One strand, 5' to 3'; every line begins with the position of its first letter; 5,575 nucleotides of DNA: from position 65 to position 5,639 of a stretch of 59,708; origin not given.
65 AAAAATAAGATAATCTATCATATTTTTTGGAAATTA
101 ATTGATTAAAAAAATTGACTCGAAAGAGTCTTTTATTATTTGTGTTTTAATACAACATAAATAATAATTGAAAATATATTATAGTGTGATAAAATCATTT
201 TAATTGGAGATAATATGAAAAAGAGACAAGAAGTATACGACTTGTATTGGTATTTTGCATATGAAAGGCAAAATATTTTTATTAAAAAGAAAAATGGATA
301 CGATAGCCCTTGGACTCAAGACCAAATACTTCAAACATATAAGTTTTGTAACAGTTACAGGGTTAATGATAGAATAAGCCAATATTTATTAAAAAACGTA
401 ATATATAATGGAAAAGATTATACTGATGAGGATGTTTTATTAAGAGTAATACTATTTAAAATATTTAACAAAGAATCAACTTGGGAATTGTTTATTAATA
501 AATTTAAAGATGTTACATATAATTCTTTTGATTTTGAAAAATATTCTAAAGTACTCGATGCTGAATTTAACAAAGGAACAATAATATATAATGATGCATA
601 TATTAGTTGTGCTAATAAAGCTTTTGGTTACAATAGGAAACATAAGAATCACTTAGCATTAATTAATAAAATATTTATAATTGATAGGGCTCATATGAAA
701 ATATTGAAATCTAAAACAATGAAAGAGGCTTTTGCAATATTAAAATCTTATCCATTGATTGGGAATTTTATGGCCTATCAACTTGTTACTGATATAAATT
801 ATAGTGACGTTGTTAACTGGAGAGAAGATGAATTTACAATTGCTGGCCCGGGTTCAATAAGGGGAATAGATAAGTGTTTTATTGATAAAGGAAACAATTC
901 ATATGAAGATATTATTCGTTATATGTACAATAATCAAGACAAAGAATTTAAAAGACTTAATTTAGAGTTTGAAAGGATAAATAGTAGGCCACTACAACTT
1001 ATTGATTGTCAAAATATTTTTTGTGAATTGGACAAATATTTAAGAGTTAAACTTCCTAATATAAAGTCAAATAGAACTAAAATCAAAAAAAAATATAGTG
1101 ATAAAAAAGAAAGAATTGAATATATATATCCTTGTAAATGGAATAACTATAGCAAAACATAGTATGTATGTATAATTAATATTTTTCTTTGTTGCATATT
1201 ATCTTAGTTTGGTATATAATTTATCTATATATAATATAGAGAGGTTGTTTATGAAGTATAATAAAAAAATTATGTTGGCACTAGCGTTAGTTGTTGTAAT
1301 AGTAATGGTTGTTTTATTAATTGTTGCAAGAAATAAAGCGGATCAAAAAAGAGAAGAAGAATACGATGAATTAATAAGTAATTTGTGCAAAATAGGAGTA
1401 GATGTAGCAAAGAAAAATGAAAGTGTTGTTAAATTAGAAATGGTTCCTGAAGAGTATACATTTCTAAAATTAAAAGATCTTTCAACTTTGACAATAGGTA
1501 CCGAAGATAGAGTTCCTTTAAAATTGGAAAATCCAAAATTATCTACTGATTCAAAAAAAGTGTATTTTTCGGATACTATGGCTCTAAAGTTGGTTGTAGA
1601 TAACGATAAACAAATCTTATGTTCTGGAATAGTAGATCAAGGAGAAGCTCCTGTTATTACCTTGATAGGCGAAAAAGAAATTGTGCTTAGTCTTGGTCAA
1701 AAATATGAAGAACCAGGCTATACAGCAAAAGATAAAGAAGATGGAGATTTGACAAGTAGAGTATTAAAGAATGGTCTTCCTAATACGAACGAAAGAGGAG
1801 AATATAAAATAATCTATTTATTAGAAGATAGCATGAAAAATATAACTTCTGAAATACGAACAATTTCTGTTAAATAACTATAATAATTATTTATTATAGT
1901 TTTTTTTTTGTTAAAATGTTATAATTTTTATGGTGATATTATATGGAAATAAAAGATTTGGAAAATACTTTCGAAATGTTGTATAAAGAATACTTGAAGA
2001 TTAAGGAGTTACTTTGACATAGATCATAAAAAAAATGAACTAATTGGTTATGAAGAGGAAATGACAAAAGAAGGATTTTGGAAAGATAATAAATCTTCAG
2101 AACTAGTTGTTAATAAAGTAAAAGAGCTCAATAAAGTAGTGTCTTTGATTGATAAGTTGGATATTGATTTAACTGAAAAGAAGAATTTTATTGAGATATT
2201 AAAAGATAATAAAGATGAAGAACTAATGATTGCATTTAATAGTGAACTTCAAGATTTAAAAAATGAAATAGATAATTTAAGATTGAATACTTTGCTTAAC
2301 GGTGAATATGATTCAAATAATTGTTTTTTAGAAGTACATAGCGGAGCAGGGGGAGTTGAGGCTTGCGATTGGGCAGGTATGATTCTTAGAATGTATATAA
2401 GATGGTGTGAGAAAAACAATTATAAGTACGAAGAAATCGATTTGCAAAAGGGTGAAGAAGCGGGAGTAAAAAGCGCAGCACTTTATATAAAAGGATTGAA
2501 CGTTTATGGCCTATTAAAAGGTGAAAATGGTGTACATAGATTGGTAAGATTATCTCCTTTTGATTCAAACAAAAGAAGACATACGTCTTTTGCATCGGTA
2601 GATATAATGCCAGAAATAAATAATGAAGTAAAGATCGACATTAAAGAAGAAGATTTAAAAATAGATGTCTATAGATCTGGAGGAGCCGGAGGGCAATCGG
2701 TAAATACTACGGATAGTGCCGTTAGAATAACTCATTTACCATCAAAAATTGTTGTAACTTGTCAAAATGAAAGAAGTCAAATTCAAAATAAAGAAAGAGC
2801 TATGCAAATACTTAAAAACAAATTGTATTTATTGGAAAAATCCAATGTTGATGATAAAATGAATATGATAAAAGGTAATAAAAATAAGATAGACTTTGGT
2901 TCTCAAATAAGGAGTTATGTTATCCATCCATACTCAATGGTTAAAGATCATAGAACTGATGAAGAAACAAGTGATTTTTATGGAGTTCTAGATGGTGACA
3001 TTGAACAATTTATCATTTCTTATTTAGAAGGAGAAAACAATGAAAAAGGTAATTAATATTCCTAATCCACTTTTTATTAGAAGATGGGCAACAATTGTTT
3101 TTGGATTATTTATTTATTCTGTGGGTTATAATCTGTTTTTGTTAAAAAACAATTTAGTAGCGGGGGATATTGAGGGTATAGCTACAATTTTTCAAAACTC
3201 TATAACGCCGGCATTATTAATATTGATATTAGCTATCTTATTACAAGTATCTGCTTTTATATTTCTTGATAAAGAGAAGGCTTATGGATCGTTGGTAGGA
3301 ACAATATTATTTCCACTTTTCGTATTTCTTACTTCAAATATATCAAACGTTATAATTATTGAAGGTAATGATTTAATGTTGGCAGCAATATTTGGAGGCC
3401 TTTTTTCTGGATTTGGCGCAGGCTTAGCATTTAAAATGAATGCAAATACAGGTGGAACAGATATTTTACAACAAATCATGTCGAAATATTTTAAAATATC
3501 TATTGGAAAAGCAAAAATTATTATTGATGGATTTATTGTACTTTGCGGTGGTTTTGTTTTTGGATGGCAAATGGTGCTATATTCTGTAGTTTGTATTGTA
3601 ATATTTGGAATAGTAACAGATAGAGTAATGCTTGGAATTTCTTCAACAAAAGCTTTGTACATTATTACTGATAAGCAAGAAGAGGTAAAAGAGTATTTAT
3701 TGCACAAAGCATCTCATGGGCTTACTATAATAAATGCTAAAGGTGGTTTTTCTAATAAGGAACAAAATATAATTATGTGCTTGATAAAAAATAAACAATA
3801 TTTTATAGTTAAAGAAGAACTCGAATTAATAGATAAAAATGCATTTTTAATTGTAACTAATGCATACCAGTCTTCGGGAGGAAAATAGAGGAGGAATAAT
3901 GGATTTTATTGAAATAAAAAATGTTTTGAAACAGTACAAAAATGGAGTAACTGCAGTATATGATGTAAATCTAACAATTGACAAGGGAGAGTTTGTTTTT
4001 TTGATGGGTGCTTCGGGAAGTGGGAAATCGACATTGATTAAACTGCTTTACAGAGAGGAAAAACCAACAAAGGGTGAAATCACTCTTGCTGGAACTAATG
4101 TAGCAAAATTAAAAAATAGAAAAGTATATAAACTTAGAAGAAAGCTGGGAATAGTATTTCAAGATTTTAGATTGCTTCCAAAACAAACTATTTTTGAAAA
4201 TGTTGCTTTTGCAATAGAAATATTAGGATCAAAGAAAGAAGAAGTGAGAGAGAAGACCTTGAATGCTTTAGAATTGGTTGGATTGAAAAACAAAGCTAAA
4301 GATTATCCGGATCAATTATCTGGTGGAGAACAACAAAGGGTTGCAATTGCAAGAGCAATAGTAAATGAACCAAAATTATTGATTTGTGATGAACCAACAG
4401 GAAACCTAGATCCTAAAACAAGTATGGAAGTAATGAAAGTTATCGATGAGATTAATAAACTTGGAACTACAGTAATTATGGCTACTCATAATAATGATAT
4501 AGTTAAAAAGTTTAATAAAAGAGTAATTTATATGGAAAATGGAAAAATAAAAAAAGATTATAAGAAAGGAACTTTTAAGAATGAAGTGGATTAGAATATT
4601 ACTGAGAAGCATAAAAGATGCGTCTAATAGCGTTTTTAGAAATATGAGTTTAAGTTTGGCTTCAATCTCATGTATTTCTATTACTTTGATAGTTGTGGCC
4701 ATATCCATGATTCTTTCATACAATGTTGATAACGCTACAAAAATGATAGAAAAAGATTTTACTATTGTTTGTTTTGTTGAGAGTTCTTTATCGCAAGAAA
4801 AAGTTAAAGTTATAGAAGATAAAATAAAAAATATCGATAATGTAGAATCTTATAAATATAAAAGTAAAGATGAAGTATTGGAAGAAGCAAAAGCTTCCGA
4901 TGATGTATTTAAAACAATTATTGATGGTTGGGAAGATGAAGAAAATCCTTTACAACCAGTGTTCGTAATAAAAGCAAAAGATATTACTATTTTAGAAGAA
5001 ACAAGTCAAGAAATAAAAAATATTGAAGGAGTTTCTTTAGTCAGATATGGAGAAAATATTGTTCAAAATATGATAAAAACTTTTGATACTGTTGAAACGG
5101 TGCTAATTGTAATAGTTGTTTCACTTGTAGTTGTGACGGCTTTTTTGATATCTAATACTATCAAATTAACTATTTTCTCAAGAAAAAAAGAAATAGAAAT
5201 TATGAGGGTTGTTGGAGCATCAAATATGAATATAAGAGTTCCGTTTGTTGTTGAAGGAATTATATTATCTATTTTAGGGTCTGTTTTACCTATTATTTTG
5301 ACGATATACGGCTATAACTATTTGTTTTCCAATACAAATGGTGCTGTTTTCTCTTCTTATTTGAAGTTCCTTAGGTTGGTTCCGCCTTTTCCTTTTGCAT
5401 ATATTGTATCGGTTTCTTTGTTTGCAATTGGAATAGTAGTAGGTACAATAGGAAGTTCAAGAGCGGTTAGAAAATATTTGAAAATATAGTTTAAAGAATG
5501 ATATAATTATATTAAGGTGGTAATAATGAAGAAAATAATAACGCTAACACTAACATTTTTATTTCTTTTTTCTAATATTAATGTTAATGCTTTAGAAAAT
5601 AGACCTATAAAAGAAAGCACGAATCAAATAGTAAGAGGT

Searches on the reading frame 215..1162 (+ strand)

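Call 68: search_protein_families(library=pfam, proteins=[window:215-1162:+], max_evalue=0.00001)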
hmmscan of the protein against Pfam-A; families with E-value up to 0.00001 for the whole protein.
window:215-1162:+ (315 aa): 1 family
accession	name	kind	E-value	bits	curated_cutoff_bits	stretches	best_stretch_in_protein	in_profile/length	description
PF18723.6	HMUDK_hel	-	1.8e-99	333.1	25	1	6-284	2-280/281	5-hmdU DNA kinase, helical domain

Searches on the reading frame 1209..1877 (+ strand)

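Call 68: search_protein_families(library=pfam, proteins=[window:1209-1877:+], max_evalue=0.00001)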
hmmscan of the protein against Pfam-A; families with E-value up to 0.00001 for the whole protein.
window:1209-1877:+ (222 aa): 1 family
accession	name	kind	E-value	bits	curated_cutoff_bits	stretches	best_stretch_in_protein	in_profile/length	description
PF16403.11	Bact_surface_Ig-like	-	9.5e-18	64.5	27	1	150-221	1-71/71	Bacterial surface protein, Ig-like domain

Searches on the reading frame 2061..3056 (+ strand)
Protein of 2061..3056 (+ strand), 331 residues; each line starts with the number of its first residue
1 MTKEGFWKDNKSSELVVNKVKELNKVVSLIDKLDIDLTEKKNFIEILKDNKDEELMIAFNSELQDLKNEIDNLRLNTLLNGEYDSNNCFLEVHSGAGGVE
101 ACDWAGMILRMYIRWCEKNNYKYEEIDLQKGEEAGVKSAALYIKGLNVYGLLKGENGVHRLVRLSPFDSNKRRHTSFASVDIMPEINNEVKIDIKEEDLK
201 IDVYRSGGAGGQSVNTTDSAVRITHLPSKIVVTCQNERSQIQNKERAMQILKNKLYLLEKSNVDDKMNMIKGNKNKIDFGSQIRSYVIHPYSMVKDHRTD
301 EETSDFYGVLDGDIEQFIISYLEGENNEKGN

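Call 68: search_protein_families(library=pfam, proteins=[window:2061-3056:+], max_evalue=0.00001)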
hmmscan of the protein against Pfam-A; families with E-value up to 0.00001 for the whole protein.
window:2061-3056:+ (331 aa): 2 families
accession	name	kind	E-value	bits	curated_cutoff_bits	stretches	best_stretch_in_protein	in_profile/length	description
PF03462.23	PCRF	-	4.5e-54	183.7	24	1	2-180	13-194/194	PCRF domain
PF00472.26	RF-1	-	1.2e-40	138.5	35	1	189-298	2-116/116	RF-1 domain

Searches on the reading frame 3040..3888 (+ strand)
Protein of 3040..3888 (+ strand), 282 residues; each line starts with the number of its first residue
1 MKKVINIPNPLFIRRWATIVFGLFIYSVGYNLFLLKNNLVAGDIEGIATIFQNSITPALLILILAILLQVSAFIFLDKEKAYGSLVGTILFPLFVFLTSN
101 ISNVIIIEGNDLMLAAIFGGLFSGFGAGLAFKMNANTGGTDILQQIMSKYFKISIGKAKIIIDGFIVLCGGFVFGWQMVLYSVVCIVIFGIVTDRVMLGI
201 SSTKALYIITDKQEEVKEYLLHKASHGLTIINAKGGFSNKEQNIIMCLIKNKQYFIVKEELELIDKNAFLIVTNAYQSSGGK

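Call 68: search_protein_families(library=pfam, proteins=[window:3040-3888:+], max_evalue=0.00001)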
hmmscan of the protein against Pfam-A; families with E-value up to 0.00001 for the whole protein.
window:3040-3888:+ (282 aa): 2 families
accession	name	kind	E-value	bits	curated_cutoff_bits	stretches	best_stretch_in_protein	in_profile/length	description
PF02588.21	YitT_membrane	-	8.1e-49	166.2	24.3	1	18-220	4-204/205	Uncharacterised 5xTM membrane BCR, YitT family COG1284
PF10035.14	DUF2179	-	1.7e-15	57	22.8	1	226-277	1-52/55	Uncharacterized protein conserved in bacteria (DUF2179)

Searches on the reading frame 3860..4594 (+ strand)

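Call 68: search_protein_families(library=pfam, proteins=[window:3860-4594:+], max_evalue=0.00001)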
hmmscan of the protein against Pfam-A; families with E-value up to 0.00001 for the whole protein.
window:3860-4594:+ (244 aa): 3 families
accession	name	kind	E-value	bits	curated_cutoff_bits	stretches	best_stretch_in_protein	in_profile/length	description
PF00005.33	ABC_tran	-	1e-39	136.7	25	1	35-180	3-136/137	ABC transporter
PF13304.12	AAA_21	-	3.2e-09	37.7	27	0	136-214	221-302/304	AAA domain, putative AbiEii toxin, Type IV TA system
PF02463.25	SMC_N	-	2.6e-06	27.5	40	0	43-225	24-213/220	RecF/RecN/SMC N terminal domain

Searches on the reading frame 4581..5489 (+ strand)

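Call 68: search_protein_families(library=pfam, proteins=[window:4581-5489:+], max_evalue=0.00001)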
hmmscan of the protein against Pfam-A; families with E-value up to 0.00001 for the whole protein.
window:4581-5489:+ (302 aa): 2 families
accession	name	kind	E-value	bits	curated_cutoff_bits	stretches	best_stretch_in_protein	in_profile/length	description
PF18075.7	FtsX_ECD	-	7.8e-17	62.1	23.5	1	62-154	3-96/96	FtsX extracellular domain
PF02687.27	FtsX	-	3e-11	43.9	25.5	1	176-299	1-119/120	FtsX-like permease C-terminal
